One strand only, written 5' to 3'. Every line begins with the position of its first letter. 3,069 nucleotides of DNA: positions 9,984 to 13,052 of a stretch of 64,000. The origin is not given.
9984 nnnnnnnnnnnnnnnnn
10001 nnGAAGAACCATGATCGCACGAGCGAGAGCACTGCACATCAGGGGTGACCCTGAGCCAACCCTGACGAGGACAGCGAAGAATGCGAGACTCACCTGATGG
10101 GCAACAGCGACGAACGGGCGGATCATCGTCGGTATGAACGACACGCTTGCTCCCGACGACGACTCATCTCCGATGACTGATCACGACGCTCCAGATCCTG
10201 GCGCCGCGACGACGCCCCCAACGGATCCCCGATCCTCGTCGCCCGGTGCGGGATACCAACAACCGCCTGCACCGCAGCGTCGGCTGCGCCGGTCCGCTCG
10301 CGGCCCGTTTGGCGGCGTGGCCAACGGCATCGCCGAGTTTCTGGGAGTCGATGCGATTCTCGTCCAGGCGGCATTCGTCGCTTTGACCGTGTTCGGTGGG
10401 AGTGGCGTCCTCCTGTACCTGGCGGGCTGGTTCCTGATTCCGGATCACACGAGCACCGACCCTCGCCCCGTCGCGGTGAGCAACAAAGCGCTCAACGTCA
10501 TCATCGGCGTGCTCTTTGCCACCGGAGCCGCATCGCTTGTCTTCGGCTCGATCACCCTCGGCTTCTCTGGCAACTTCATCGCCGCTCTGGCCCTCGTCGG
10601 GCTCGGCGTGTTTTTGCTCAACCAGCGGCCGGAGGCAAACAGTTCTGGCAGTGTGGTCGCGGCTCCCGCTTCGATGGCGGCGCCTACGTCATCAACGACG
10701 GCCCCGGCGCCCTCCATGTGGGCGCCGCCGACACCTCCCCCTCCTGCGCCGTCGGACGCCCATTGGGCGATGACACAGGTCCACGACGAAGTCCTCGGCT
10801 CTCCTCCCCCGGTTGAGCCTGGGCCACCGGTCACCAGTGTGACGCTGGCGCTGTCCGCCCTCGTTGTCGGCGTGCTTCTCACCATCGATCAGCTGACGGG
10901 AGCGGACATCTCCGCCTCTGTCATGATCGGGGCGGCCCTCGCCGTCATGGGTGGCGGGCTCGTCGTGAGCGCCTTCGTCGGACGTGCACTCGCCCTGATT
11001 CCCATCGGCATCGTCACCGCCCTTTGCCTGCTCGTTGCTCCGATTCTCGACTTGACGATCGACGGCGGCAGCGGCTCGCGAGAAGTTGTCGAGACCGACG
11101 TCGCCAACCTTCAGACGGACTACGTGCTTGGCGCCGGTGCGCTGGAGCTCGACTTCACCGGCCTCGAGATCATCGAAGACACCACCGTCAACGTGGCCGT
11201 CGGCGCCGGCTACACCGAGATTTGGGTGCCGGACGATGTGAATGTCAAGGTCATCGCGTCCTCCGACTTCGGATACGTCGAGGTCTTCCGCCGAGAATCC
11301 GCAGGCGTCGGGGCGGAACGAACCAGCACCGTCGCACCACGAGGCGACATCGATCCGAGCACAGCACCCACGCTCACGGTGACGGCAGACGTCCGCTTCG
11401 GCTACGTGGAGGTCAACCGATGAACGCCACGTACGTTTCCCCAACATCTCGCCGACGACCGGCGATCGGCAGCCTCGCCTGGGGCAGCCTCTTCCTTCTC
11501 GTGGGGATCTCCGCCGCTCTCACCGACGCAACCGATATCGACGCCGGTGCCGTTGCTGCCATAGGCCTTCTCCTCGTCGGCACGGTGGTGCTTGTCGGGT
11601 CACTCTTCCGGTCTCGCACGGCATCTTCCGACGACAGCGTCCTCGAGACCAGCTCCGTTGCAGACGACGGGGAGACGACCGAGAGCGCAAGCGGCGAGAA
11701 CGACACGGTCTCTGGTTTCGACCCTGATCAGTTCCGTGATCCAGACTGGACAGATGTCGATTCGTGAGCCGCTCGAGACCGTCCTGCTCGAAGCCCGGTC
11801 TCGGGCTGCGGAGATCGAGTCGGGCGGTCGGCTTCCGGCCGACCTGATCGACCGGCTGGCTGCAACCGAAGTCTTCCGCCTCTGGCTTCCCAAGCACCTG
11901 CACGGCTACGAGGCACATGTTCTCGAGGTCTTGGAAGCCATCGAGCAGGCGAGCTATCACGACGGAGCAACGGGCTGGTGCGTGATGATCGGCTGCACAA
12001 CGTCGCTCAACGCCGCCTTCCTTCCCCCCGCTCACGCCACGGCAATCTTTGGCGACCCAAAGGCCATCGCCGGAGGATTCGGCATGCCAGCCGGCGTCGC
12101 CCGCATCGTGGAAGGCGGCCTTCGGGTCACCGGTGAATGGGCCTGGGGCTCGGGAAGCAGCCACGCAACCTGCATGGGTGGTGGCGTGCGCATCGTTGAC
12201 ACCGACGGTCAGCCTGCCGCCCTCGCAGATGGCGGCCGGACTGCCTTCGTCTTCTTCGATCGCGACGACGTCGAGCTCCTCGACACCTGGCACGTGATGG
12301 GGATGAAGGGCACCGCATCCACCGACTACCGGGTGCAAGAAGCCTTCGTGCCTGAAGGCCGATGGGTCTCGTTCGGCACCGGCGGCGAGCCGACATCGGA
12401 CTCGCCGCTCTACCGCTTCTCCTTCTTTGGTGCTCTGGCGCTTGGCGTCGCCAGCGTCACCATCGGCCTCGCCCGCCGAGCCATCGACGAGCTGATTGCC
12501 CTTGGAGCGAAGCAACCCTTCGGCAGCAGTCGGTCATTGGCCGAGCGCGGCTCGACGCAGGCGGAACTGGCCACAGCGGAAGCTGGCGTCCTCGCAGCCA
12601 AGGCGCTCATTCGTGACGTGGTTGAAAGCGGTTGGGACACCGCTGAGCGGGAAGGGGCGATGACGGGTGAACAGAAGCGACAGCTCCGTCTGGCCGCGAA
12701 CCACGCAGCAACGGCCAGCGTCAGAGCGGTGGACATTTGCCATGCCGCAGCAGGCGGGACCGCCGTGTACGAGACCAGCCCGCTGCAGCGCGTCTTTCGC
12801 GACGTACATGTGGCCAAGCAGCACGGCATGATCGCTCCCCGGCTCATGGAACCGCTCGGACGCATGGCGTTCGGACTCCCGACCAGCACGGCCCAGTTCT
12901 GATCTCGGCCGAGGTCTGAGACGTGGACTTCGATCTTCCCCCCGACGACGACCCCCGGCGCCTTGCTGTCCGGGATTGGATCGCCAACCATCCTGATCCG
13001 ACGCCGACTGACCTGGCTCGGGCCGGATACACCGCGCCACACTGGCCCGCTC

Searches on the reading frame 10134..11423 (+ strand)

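Call 3: search_protein_families(library=pfam, proteins=[window:10134-11423:+])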
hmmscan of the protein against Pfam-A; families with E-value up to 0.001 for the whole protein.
window:10134-11423:+ (429 aa): 2 families
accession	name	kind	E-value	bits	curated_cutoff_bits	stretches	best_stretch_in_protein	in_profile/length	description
PF04024.17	PspC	-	1.7e-16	60.2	25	1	49-104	1-57/58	PspC domain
PF09922.15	LiaF-like_C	-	7.1e-08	32.8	29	1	330-426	19-113/114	Cell wall-active antibiotics response LiaF, C-terminal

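Call 26: search_protein_families(library=ncbifam, proteins=[window:10134-11423:+], max_evalue=0.00001)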
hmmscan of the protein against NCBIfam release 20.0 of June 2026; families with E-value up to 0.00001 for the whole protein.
window:10134-11423:+ (429 aa): 2 families
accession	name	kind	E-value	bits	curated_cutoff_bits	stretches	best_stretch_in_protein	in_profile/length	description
TIGR02978.1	phageshock_pspC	equivalog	3.2e-07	30.2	104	1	49-107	2-63/121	envelope stress response membrane protein PspC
NF040535.1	LiaF_C_term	equivalog_domain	4.3e-06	26.8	57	1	333-428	9-101/103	cell wall-active antibiotics response protein LiaF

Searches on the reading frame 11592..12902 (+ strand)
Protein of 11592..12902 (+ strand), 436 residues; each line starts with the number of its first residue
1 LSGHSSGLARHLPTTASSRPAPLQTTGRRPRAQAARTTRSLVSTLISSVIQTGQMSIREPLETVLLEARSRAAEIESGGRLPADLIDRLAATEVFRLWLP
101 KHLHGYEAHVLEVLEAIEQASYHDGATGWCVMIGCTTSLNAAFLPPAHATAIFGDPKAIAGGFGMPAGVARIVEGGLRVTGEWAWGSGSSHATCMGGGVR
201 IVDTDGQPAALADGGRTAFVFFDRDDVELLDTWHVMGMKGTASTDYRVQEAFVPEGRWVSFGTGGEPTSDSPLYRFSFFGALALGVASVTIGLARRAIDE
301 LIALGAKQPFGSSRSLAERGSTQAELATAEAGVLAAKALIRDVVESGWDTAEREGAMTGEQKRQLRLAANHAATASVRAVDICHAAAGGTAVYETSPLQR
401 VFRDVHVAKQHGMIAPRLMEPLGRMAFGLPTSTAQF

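Call 3: search_protein_families(library=pfam, proteins=[window:11592-12902:+])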
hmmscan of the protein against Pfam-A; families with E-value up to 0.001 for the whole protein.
window:11592-12902:+ (436 aa): 2 families
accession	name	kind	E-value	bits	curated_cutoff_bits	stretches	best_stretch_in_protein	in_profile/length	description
PF08028.16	Acyl-CoA_dh_2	-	7.7e-26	91.4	22.7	1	284-414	1-132/134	Acyl-CoA dehydrogenase, C-terminal domain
PF00441.29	Acyl-CoA_dh_1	-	1e-06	29.4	22.4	1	283-408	15-131/150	Acyl-CoA dehydrogenase, C-terminal domain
